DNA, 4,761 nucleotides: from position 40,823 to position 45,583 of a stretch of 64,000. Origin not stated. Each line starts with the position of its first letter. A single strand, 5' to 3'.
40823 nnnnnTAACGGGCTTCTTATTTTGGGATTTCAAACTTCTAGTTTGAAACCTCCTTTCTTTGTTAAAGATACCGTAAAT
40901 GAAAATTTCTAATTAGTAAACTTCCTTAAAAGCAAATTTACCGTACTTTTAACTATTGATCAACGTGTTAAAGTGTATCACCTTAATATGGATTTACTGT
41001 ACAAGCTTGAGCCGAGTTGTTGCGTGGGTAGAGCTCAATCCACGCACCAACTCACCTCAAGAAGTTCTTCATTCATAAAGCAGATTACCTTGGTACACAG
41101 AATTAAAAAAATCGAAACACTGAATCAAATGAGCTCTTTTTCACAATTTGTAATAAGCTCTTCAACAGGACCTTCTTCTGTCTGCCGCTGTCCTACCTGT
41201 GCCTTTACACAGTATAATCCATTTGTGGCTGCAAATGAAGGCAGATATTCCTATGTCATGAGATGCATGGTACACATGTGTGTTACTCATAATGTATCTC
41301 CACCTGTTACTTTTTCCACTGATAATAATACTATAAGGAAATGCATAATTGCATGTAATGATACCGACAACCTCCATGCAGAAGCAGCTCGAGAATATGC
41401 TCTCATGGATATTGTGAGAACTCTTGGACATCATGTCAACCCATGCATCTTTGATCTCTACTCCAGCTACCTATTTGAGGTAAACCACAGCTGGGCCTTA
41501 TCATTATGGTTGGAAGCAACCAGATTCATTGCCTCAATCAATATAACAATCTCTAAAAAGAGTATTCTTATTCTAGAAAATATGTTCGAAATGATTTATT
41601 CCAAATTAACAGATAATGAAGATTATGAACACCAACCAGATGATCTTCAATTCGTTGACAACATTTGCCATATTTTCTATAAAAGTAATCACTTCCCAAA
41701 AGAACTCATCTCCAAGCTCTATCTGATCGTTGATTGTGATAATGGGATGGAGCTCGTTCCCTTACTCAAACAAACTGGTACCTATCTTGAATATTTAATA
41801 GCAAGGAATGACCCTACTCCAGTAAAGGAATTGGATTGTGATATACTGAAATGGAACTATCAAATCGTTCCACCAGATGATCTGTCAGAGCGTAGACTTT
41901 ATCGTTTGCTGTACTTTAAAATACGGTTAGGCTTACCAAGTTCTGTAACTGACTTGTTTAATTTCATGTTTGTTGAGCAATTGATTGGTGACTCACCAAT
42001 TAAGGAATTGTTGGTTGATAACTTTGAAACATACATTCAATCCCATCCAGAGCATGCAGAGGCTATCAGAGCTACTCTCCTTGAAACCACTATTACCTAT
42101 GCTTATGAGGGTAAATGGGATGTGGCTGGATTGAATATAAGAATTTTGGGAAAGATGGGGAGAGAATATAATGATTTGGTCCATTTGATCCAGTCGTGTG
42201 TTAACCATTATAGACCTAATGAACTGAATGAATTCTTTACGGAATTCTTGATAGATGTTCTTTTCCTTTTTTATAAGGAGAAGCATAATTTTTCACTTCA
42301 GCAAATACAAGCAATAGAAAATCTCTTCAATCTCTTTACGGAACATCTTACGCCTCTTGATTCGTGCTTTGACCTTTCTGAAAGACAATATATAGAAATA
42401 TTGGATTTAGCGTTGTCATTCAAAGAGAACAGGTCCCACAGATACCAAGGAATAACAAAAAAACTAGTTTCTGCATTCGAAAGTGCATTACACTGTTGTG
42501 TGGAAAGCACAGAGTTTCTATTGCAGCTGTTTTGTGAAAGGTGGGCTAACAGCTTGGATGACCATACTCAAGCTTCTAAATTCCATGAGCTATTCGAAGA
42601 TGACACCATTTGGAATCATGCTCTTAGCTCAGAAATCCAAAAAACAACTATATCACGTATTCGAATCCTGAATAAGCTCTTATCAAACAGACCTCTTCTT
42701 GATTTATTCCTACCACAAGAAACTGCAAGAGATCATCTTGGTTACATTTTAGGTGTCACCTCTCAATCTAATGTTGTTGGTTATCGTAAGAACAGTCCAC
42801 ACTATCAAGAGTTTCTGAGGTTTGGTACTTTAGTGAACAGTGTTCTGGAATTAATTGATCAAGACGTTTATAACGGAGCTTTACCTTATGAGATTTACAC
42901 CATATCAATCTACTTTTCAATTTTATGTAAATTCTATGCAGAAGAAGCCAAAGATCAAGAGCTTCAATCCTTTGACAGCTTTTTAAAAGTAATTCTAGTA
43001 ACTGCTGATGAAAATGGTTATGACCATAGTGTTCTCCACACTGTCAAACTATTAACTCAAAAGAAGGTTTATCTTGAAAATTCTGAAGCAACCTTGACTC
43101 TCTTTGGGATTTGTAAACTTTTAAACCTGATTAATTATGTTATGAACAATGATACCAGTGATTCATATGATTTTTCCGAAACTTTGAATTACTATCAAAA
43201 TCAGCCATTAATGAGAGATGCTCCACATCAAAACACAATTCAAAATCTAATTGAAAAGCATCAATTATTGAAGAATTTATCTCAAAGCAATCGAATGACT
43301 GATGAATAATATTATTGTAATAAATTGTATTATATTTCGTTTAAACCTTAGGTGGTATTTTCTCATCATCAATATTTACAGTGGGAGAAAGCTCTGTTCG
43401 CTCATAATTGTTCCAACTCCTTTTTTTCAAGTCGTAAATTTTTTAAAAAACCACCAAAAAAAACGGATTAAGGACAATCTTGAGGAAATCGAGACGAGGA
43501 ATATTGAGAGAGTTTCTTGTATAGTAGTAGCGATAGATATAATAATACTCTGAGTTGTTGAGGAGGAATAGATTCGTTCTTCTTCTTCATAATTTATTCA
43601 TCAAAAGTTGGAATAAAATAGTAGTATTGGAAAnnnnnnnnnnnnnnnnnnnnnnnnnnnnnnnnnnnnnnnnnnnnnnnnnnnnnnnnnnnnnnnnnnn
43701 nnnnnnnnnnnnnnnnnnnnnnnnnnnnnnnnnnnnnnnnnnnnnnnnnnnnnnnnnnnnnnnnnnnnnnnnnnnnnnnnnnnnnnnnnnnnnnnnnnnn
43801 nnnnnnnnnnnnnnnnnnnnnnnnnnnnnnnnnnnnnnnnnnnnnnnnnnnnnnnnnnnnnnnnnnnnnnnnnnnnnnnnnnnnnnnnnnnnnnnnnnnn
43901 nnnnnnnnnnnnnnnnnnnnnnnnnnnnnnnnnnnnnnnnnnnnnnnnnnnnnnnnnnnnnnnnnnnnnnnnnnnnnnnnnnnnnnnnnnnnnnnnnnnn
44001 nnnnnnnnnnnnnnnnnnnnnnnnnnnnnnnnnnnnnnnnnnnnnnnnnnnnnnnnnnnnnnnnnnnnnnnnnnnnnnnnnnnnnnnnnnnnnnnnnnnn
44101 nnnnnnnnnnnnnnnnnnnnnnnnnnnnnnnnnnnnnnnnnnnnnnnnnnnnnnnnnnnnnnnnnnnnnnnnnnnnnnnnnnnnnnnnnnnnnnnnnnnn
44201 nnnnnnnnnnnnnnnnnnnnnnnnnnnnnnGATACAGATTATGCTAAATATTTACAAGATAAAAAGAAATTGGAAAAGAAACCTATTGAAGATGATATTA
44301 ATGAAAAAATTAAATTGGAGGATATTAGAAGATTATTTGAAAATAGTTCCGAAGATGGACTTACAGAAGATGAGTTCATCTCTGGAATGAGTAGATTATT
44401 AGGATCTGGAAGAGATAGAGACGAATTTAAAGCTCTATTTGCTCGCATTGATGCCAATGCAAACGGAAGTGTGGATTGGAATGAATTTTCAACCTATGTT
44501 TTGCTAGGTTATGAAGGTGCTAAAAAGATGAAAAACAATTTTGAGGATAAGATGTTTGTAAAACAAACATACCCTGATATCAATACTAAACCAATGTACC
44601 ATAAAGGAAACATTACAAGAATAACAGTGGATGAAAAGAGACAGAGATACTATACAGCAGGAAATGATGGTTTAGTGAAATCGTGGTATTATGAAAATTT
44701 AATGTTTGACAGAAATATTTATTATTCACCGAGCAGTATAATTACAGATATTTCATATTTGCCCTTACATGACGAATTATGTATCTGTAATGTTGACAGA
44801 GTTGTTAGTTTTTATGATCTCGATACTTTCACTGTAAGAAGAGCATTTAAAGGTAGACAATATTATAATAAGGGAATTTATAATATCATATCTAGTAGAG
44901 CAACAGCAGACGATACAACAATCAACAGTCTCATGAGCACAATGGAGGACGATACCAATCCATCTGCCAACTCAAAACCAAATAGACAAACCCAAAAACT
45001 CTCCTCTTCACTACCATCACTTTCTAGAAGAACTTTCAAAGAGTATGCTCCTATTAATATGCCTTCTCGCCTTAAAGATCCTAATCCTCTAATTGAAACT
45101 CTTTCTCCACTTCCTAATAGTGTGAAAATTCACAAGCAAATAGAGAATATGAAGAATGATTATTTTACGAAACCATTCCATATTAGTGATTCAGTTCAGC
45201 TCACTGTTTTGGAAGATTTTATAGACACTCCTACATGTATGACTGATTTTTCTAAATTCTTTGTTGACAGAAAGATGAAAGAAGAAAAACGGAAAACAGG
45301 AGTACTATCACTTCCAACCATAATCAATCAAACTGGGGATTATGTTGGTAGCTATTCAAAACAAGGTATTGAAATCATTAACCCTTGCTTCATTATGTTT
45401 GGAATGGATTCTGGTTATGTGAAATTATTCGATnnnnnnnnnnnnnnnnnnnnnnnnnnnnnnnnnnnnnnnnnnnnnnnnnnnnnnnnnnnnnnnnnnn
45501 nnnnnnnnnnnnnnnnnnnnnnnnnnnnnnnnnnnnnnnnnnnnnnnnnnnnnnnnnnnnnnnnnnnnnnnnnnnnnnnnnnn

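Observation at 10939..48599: Four motile-cilium genes in one 64-kb window, next to housekeeping genes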

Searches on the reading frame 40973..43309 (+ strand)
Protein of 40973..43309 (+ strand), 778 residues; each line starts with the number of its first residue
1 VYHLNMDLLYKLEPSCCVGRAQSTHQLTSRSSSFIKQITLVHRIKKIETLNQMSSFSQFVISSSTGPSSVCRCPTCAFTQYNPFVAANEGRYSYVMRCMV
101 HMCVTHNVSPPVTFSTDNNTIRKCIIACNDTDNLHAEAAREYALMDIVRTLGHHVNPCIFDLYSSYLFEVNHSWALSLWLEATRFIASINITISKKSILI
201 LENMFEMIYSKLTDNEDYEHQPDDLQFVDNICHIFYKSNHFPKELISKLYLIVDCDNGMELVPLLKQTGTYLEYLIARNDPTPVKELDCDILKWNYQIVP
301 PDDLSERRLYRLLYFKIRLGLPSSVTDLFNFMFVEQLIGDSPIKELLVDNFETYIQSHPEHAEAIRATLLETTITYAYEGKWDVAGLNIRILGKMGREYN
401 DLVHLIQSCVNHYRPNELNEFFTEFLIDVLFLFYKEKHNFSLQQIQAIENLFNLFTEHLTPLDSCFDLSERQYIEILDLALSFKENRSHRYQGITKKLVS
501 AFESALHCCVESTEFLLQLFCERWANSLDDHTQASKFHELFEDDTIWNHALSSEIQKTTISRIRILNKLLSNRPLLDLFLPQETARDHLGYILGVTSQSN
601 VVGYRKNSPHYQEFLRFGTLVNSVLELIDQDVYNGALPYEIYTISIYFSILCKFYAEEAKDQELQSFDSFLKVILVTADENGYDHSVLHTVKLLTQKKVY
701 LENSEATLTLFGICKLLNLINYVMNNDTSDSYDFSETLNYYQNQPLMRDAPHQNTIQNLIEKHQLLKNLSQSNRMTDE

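Call 10: search_protein_families(library=pfam, proteins=[window:40973-43309:+], max_evalue=0.001)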
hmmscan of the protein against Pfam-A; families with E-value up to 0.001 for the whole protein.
window:40973-43309:+ (778 aa): 0 families

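Call 32: search_solved_structures(query=window:40973-43309:+, max_evalue=0.1)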
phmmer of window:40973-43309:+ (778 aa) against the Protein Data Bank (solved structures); distinct sequences matched with E-value up to 0.1: 0.

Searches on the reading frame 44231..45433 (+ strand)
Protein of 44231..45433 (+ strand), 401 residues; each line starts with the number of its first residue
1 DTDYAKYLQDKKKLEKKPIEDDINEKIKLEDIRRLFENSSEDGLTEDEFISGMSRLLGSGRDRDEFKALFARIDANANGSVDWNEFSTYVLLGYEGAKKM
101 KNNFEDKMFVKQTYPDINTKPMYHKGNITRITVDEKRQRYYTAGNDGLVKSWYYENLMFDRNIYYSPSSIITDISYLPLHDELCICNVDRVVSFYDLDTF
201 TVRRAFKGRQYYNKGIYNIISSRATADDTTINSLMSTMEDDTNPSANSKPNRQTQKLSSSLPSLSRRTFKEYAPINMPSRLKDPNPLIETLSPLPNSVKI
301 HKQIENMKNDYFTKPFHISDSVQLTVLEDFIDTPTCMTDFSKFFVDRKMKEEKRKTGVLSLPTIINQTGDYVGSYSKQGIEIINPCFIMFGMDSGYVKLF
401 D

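Call 12: search_solved_structures(query=window:44231-45433:+, max_evalue=1, show_alignments=2)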
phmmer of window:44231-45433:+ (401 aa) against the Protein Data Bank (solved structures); distinct sequences matched with E-value up to 1: 270 (the best 60 are shown).
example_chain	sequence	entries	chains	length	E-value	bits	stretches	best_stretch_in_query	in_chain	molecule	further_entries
8rx8_A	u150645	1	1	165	1.2e-05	27.7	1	26-89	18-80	Probable calcium-binding protein CML18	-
7luv_E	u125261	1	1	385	1.7e-05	27.2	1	80-199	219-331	Tex1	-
7nmi_B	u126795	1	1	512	9e-05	24.8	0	55-91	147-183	S100P-ANXA2 chimera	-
8uww_C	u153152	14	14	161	0.00012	24.4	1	33-91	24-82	Troponin C, slow skeletal and cardiac muscles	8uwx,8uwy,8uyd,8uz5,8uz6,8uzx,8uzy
9mo4_G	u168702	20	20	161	0.00012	24.3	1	33-91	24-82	Troponin C, slow skeletal and cardiac muscles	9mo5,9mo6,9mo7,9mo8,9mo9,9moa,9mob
1la0_A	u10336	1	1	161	0.00013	24.3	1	33-91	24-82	Troponin C, slow skeletal and cardiac muscles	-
7uti_U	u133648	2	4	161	0.00017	23.9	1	33-91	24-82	Troponin C, slow skeletal and cardiac muscles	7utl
6kn7_V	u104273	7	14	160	0.00017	23.9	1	33-91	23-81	Troponin C, slow skeletal and cardiac muscles | Troponin C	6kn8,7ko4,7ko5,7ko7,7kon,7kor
6klu_A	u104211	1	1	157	0.00022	23.5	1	33-91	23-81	Troponin C, slow skeletal and cardiac muscles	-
7apx_E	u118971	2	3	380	0.00024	23.4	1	104-202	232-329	Protein TEX1 | TEX1 isoform 1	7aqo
1aj4_A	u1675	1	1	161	0.00028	23.2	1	33-96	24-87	TROPONIN C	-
8fmm_A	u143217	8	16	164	0.00029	23.1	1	33-94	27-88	Troponin C, slow skeletal and cardiac muscles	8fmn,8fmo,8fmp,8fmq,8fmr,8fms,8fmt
1dtl_A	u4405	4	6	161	0.0003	23.1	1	33-99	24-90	CARDIAC TROPONIN C | Troponin C | Troponin C, slow skeletal and cardiac muscles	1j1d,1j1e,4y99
7v2w_H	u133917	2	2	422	0.00034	22.9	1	104-202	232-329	Protein TEX1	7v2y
5tnc_A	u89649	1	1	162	0.00087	21.5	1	48-91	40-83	TROPONIN-C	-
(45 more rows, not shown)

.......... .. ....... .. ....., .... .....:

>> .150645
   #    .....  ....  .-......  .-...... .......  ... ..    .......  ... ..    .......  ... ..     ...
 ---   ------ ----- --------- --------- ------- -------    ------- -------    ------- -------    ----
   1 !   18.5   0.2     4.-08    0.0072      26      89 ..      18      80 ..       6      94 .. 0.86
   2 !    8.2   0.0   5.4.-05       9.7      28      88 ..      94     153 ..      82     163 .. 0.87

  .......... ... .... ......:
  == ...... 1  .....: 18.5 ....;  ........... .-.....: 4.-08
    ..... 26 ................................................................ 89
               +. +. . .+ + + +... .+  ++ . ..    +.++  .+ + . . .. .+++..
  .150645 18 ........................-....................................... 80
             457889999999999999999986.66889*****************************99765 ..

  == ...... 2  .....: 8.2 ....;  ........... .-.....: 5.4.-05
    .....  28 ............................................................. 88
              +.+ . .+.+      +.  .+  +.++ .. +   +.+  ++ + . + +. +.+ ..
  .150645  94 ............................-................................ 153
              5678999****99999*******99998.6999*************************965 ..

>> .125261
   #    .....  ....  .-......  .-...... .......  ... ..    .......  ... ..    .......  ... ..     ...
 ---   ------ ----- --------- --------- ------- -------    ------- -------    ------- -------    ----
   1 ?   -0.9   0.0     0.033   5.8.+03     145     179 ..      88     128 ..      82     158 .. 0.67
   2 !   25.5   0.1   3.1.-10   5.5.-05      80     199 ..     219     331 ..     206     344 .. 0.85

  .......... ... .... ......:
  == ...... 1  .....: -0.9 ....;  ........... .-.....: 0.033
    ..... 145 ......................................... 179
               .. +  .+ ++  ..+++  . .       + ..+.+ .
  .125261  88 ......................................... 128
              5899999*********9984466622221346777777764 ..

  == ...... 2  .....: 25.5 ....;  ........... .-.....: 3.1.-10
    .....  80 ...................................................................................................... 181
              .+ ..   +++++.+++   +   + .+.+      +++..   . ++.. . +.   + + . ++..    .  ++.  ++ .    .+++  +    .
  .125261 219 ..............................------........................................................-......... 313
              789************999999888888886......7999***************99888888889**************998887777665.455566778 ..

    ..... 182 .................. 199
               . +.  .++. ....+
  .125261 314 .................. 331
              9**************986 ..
